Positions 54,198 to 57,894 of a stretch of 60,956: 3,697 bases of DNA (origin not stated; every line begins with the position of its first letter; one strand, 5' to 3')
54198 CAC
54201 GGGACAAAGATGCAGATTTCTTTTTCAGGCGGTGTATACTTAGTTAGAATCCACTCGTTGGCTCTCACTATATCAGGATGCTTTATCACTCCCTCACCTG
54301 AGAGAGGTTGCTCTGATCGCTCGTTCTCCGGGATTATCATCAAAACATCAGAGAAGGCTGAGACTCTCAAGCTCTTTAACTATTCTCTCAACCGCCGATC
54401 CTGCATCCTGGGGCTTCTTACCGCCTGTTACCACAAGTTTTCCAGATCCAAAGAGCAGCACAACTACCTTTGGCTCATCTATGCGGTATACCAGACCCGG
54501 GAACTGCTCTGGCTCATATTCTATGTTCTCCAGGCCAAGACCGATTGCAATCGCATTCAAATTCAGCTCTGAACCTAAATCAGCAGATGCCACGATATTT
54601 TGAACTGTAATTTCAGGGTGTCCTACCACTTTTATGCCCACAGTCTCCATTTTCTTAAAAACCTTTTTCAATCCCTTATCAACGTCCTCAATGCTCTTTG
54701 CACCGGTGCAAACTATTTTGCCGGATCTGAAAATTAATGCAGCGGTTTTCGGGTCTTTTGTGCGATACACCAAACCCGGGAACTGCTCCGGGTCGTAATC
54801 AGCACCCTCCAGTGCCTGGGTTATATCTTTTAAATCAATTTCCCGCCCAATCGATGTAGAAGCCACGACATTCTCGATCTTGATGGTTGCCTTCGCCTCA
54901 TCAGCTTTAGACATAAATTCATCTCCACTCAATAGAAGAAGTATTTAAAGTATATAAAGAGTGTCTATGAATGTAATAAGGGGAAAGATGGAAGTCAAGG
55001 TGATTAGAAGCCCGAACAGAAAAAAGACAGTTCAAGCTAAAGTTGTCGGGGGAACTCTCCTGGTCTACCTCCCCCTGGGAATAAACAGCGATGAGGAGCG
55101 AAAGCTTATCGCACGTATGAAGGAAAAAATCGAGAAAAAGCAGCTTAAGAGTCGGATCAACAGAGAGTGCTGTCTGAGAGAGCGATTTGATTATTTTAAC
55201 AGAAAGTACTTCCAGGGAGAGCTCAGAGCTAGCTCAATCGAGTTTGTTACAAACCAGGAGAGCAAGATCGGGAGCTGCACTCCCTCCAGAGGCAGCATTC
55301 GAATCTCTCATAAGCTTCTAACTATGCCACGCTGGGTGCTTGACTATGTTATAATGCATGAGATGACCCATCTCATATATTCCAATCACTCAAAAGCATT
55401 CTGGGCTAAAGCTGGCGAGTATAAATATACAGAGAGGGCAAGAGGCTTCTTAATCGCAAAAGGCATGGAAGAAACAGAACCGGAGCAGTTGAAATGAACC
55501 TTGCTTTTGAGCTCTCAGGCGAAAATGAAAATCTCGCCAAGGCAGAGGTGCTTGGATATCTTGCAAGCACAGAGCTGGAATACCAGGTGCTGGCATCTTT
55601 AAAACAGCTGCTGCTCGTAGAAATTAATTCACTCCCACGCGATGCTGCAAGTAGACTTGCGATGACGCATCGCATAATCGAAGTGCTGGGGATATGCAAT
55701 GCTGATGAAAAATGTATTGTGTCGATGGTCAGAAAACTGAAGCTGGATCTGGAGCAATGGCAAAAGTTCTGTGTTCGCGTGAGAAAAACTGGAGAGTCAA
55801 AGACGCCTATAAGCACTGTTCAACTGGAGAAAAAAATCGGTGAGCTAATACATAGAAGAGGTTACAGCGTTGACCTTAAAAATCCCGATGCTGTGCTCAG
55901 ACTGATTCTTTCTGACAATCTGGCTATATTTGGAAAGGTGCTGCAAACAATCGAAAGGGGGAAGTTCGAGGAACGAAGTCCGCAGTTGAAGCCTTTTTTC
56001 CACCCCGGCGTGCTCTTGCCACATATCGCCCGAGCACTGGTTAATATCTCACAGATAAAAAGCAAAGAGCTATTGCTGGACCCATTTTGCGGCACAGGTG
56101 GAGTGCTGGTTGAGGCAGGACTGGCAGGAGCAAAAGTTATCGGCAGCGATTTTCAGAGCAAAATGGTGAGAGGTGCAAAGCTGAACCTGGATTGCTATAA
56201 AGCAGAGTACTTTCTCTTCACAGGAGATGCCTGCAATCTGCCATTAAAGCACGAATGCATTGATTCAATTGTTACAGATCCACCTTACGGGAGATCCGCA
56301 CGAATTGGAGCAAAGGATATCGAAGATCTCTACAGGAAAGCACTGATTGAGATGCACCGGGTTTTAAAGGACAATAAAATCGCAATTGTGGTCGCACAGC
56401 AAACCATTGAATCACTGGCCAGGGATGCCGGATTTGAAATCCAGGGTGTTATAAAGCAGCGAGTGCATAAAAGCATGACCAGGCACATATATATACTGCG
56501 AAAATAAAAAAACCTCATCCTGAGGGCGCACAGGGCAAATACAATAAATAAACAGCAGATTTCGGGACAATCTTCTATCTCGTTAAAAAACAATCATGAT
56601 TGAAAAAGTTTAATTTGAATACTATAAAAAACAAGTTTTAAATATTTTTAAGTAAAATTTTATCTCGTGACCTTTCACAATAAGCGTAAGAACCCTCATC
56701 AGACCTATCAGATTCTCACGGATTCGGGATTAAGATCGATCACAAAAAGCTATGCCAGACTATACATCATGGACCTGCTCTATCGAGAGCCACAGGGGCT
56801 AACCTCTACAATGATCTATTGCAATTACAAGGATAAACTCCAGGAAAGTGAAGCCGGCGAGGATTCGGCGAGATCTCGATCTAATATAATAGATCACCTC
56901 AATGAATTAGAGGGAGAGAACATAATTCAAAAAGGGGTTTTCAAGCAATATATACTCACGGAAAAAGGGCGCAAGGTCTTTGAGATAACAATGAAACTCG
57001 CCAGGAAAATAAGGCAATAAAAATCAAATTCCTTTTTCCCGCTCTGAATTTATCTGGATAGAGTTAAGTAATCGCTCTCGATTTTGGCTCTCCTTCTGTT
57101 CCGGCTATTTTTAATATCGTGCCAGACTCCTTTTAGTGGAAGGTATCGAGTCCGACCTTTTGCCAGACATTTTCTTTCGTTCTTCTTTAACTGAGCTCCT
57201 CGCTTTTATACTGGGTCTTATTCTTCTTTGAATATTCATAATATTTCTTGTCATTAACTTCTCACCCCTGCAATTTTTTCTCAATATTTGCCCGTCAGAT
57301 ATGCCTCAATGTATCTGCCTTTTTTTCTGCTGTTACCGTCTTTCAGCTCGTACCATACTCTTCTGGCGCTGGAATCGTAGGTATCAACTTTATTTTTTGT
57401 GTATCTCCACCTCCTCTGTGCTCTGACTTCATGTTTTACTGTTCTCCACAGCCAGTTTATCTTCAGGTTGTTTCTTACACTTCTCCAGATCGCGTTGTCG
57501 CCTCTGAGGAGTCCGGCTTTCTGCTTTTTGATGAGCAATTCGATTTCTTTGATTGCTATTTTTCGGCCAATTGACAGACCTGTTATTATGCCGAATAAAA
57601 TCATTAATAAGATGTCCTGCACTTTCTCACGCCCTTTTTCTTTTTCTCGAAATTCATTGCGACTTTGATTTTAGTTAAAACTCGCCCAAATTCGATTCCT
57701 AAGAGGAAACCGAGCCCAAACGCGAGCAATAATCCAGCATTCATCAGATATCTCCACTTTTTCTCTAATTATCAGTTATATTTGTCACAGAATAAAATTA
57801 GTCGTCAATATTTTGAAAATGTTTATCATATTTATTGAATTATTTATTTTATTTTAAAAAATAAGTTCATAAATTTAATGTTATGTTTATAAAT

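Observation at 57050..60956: Tandem array of at least five paralogous cassettes (glycine-zipper mini-TM protein coupled to a Trp-repeat membrane protein) that runs off the window end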

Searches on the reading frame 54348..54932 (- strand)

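Call 37: search_protein_families(library=pfam, max_evalue=0.001, proteins=[window:54348-54932:-])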
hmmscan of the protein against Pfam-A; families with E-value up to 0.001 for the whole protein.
window:54348-54932:- (194 aa): 2 families
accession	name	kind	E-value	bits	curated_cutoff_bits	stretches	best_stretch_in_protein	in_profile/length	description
PF00352.27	TBP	-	4.3e-64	212.8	22.9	2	108-190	2-84/85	Transcription factor TFIID (or TATA-binding protein, TBP)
PF11858.14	DUF3378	-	0.0001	22.8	27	0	48-79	24-55/76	Domain of unknown function (DUF3378)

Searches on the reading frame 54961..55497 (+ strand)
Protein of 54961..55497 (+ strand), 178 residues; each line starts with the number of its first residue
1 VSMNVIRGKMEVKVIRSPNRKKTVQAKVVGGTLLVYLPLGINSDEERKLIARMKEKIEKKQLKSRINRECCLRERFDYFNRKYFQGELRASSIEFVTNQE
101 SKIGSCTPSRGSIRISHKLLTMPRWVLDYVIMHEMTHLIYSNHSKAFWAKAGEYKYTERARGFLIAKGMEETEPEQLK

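Call 37: search_protein_families(library=pfam, max_evalue=0.001, proteins=[window:54961-55497:+])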
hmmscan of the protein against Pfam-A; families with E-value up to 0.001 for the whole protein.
window:54961-55497:+ (178 aa): 2 families
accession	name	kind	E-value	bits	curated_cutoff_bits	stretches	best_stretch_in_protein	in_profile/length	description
PF01863.23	YgjP-like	-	5.6e-21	75.9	26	1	96-151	136-190/207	YgjP-like, metallopeptidase domain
PF10263.15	SprT-like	-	7.5e-09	35.8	25.6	1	73-140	2-74/108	SprT-like family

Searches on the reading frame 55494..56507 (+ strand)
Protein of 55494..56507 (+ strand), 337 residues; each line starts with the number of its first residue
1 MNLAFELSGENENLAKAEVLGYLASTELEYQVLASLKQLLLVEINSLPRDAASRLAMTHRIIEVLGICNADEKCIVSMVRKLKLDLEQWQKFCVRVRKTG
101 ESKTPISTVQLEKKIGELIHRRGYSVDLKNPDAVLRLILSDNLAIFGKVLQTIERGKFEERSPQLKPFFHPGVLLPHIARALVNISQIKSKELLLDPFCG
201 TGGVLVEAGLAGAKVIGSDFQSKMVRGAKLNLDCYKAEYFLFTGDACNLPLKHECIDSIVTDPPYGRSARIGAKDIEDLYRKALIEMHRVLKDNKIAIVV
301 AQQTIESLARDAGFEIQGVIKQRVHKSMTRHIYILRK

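Call 37: search_protein_families(library=pfam, max_evalue=0.001, proteins=[window:55494-56507:+])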
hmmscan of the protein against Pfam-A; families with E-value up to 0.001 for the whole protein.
window:55494-56507:+ (337 aa): 10 families
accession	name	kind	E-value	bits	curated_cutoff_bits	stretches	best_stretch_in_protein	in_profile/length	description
PF01170.24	UPF0020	-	1.5e-33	116.6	22.3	1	164-330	2-195/197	RMKL-like, methyltransferase domain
PF01555.25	N6_N4_Mtase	-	9e-10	39.3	26.7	0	170-228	162-219/221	DNA methylase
PF13847.12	Methyltransf_31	-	1.5e-07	31.7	27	1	189-301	2-111/145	Methyltransferase domain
PF13649.12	Methyltransf_25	-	8e-07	30.1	27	1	195-293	2-95/97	Methyltransferase domain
PF08241.18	Methyltransf_11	-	1.3e-06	29.4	21.2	1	196-297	2-93/95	Methyltransferase domain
PF11599.14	AviRa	-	3.7e-06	27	25.7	0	180-234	41-99/232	RRNA methyltransferase AviRa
PF09445.16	Methyltransf_15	-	3.8e-05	23.8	22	1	192-266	2-82/165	RNA cap guanine-N2 methyltransferase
PF02926.22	THUMP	-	4.2e-05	24.3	20.6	1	87-142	23-77/84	THUMP domain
PF03602.21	Cons_hypoth95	-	8.3e-05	22.8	24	1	184-300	34-151/182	Conserved hypothetical protein 95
PF02384.22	N6_Mtase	-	0.00021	21.2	20.4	1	177-270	33-139/311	N-6 DNA Methylase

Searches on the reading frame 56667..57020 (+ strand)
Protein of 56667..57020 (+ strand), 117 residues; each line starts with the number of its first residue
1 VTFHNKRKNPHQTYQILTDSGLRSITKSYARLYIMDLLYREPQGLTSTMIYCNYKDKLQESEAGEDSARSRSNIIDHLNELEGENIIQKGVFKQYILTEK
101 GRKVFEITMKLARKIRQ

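Call 37: search_protein_families(library=pfam, max_evalue=0.001, proteins=[window:56667-57020:+])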
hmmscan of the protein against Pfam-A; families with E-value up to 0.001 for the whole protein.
window:56667-57020:+ (117 aa): 0 families

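Call 46: search_protein_families(library=pfam, max_evalue=1, proteins=[window:56667-57020:+])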
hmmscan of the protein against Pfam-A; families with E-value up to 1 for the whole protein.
window:56667-57020:+ (117 aa): 4 families
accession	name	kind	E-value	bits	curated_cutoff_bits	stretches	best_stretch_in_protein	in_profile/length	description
PF14947.12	HTH_45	-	0.0062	17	25.5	1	76-113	38-74/77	Winged helix-turn-helix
PF04458.17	DUF505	-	0.014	14.3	28.7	1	72-114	33-73/622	Protein of unknown function (DUF505)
PF01022.26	HTH_5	-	0.046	14.1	22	0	70-89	28-47/47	Bacterial regulatory protein, arsR family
PF01638.23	HxlR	-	0.087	13.1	20.8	1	72-112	34-80/91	HxlR-like helix-turn-helix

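Call 47: search_protein_families(library=ncbifam, max_evalue=0.001, proteins=[window:56667-57020:+])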
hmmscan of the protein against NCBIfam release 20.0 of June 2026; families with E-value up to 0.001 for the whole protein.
window:56667-57020:+ (117 aa): 0 families

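Call 63: find_homologous_proteins(query=window:56667-57020:+, max_evalue=0.001)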
Query window:56667-57020:+ (117 aa): 12 proteins with E <= 0.001 among 13 candidates.
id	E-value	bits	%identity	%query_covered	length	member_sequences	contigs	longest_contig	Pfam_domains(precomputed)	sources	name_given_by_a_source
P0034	1.7e-70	252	100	100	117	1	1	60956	-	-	-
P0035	8.0e-51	189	74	100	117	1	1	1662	-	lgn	-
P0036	2.7e-50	187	76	96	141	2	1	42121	-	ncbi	-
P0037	3.2e-50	187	74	100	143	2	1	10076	-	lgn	-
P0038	9.7e-48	179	73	96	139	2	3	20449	-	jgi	jgi:predicted transcriptional regulator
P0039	1.9e-42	162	69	92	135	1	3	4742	-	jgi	jgi:DNA-binding HxlR family transcriptional regulator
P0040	6.1e-41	157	63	98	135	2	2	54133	-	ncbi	ncbi:MAG: hypothetical protein QXQ02_07320 [Halobacteria archaeon]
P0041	6.3e-41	157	67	92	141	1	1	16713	-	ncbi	-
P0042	2.0e-40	155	63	98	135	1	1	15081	-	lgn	-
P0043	9.2e-40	153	61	98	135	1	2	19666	-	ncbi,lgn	-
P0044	4.0e-34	135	62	89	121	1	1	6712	PF01022.27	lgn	-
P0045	7.1e-25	105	72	59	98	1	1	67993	-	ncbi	ncbi:MAG: hypothetical protein QXJ68_04140 [Methanocellales archaeon]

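Call 64: find_encoding_contigs(protein=P0040, flank=6000, max_places=2)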
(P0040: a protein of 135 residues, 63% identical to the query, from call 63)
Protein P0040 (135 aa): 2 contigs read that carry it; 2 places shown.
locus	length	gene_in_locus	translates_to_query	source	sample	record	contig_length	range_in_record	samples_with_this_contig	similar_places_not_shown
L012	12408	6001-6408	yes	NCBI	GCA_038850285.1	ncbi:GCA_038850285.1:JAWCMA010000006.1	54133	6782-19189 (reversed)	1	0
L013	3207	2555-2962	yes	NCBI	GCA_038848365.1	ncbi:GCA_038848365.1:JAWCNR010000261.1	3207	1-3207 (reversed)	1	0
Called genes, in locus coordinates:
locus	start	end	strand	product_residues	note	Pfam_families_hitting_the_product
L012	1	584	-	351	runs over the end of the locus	PF12838:Fer4_7, PF13183:Fer4_8, PF13237:Fer4_10, PF13534:Fer4_17, PF02754:CCG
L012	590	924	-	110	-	PF02913:FAD-oxidase_C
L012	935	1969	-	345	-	PF01565:FAD_binding_4, PF02913:FAD-oxidase_C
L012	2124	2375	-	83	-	-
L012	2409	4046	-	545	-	PF13192:Thioredoxin_3, PF01946:Thi4 (weak), PF00890:FAD_binding_2 (weak), PF07992:Pyr_redox_2, PF12831:FAD_oxidored, PF13450:NAD_binding_8 (weak), PF13738:Pyr_redox_3, PF00070:Pyr_redox, +5 more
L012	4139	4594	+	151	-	PF02577:BFN_dom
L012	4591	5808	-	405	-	PF13167:GTP-bdg_N, PF16360:GTP-bdg_M, PF03193:RsgA_GTPase (faint), PF00009:GTP_EFTU (faint), PF01926:MMR_HSR1, PF02421:FeoB_N, PF16897:MMR_HSR1_Xtn (weak)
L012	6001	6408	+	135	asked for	-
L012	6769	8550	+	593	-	PF13439:Glyco_transf_4 (faint), PF05693:Glycogen_syn, PF00534:Glycos_transf_1 (weak), PF13692:Glyco_trans_1_4 (weak), PF20706:GT4-conflict (weak)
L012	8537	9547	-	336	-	-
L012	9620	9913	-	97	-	-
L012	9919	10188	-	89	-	PF02943:FeThRed_B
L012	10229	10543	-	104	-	-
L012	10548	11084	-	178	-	PF00156:Pribosyltran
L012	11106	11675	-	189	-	PF01864:CarS-like, PF01148:CTP_transf_1 (weak)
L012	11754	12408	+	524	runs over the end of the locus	PF23545:Zn_ribbon_HMPTM, PF04055:Radical_SAM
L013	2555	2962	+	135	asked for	-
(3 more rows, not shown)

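Call 65: find_encoding_contigs(protein=P0038, flank=6000, max_places=2)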
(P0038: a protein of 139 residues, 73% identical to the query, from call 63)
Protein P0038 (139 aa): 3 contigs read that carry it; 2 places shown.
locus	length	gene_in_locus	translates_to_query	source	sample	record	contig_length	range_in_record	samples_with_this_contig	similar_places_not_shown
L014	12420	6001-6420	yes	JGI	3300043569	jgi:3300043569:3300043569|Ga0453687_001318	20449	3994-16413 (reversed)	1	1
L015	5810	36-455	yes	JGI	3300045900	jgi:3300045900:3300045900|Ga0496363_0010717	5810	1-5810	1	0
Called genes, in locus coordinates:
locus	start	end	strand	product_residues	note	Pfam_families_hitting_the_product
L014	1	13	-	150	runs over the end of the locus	PF00334:NDK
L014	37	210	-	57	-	PF01246:Ribosomal_L24e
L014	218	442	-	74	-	PF01200:Ribosomal_S28e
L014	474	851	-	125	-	PF01248:Ribosomal_L7Ae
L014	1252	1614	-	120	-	-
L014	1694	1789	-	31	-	-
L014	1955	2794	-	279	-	PF13102:Phage_int_SAM_5 (faint), PF13495:Phage_int_SAM_4 (weak), PF00589:Phage_integrase, PF22823:MrpR_C_cat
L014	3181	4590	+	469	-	PF02878:PGM_PMM_I, PF02879:PGM_PMM_II, PF02880:PGM_PMM_III, PF00408:PGM_PMM_IV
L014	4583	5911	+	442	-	PF01142:TruD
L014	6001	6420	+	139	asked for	-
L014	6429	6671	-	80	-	-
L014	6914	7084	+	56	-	PF01423:LSM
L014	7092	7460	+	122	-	PF01047:MarR (weak), PF13412:HTH_24 (weak), PF04182:B-block_TFIIIC (weak)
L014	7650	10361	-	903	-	PF00690:Cation_ATPase_N, PF12710:HAD (faint), PF00122:E1-E2_ATPase, PF00702:Hydrolase, PF13246:Cation_ATPase, PF00689:Cation_ATPase_C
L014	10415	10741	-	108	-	PF01253:SUI1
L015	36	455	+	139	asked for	-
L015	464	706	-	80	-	-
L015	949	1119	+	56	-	PF01423:LSM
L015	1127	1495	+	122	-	PF01047:MarR (weak), PF13412:HTH_24 (weak), PF04182:B-block_TFIIIC (weak)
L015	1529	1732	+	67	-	-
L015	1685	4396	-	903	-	PF00690:Cation_ATPase_N, PF12710:HAD (faint), PF00122:E1-E2_ATPase, PF13246:Cation_ATPase, PF00702:Hydrolase, PF00689:Cation_ATPase_C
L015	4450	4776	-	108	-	PF01253:SUI1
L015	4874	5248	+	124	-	PF01336:tRNA_anti-codon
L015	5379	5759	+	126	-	PF00075:RNase_H, PF13456:RVT_3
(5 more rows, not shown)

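Call 80: find_encoding_contigs(protein=P0037, flank=10000, max_places=2)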
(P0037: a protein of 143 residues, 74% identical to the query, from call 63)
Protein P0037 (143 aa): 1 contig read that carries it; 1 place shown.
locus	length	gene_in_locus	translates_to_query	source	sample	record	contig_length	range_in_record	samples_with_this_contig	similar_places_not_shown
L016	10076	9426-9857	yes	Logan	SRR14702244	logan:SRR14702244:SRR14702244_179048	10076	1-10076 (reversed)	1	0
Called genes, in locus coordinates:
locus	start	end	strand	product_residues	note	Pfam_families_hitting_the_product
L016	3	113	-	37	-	?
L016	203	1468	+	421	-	PF00483:NTP_transferase, PF00132:Hexapep (faint), PF24894:Hexapep_GlmU (faint), PF25084:LbH_EIF2B, PF25087:GMPPB_C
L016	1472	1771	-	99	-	-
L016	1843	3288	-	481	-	PF13230:GATase_4 (weak), PF13522:GATase_6, PF13537:GATase_7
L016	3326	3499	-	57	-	PF01907:Ribosomal_L37e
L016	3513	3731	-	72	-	PF01423:LSM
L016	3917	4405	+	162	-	PF09183:DUF1947 (weak), PF01472:PUA, PF26292:PUA_elF2D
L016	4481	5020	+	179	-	PF01583:APS_kinase, PF07931:CPT (weak), PF08433:KTI12, PF13238:AAA_18, PF13671:AAA_33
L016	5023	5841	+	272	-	PF00316:FBPase, PF00459:Inositol_P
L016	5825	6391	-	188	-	-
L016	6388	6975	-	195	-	-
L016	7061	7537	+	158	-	PF19101:DUF5788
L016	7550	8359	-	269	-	PF00582:Usp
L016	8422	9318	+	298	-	PF13205:Big_5 (faint)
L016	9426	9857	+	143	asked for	-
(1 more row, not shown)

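Call 81: find_encoding_contigs(protein=P0041, flank=10000, max_places=2)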
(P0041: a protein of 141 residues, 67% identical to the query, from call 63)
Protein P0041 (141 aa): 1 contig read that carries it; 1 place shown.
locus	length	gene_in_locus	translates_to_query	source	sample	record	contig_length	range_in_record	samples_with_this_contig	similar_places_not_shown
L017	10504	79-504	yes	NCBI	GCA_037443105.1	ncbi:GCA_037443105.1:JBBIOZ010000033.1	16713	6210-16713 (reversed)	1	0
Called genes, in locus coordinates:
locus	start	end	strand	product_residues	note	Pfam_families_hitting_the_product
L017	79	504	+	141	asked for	-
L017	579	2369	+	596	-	PF13439:Glyco_transf_4 (faint), PF13692:Glyco_trans_1_4 (faint), PF05693:Glycogen_syn, PF00534:Glycos_transf_1 (weak), PF20706:GT4-conflict (weak)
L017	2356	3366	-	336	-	-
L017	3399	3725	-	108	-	-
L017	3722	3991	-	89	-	PF02943:FeThRed_B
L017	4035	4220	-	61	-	-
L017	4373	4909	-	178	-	PF00156:Pribosyltran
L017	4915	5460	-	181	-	-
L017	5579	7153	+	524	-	PF23545:Zn_ribbon_HMPTM, PF04055:Radical_SAM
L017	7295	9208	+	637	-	PF02518:HATPase_c, PF00204:DNA_gyraseB, PF01751:Toprim, PF00986:DNA_gyraseB_C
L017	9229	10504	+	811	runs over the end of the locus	PF00521:DNA_topoisoIV, PF03989:DNA_gyraseA_C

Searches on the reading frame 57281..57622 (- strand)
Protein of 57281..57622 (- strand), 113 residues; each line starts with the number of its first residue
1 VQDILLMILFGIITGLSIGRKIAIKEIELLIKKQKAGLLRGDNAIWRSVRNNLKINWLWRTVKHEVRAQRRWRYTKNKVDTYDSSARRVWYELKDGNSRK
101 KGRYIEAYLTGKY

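Call 3: search_protein_families(library=pfam, max_evalue=1, proteins=[window:57281-57622:-])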
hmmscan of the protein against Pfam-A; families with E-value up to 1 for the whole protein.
window:57281-57622:- (113 aa): 0 families

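Call 4: search_protein_families(library=ncbifam, max_evalue=1, proteins=[window:57281-57622:-])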
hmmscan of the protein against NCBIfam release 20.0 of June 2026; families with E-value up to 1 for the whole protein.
window:57281-57622:- (113 aa): 1 family
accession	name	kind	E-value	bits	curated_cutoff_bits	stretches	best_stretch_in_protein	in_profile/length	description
NF052596.1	RR_EAL_PvrR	equivalog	0.23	10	580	1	32-76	181-225/398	response regulator cyclic di-GMP phosphodiesterase PvrR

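Call 38: search_protein_families(library=padloc, max_evalue=1, proteins=[window:57281-57622:-])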
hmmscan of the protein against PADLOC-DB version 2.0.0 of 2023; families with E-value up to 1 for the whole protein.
window:57281-57622:- (113 aa): 0 families

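Call 39: search_protein_families(library=phrogs, max_evalue=1, proteins=[window:57281-57622:-])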
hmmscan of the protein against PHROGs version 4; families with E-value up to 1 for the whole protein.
window:57281-57622:- (113 aa): 0 families

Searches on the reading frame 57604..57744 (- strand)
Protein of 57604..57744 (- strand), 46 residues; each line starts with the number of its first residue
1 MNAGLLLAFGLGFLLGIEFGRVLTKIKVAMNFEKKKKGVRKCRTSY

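Call 3: search_protein_families(library=pfam, max_evalue=1, proteins=[window:57604-57744:-])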
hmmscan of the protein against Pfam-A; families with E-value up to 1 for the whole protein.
window:57604-57744:- (46 aa): 0 families

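Call 4: search_protein_families(library=ncbifam, max_evalue=1, proteins=[window:57604-57744:-])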
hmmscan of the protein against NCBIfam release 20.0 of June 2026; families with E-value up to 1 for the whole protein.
window:57604-57744:- (46 aa): 0 families

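Call 38: search_protein_families(library=padloc, max_evalue=1, proteins=[window:57604-57744:-])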
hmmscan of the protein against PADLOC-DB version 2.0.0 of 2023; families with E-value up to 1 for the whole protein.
window:57604-57744:- (46 aa): 1 family
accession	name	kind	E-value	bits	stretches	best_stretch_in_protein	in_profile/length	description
PDLC03488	REase_II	-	0.014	12.4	1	18-45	188-215/430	Type II restriction enzyme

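Call 39: search_protein_families(library=phrogs, max_evalue=1, proteins=[window:57604-57744:-])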
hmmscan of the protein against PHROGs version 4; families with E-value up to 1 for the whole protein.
window:57604-57744:- (46 aa): 2 families
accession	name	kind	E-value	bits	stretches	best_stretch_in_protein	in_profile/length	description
phrog_1592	-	unknown function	0.014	16.8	1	3-30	11-38/56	-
phrog_1874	-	unknown function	0.12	13.5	1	5-36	7-40/59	-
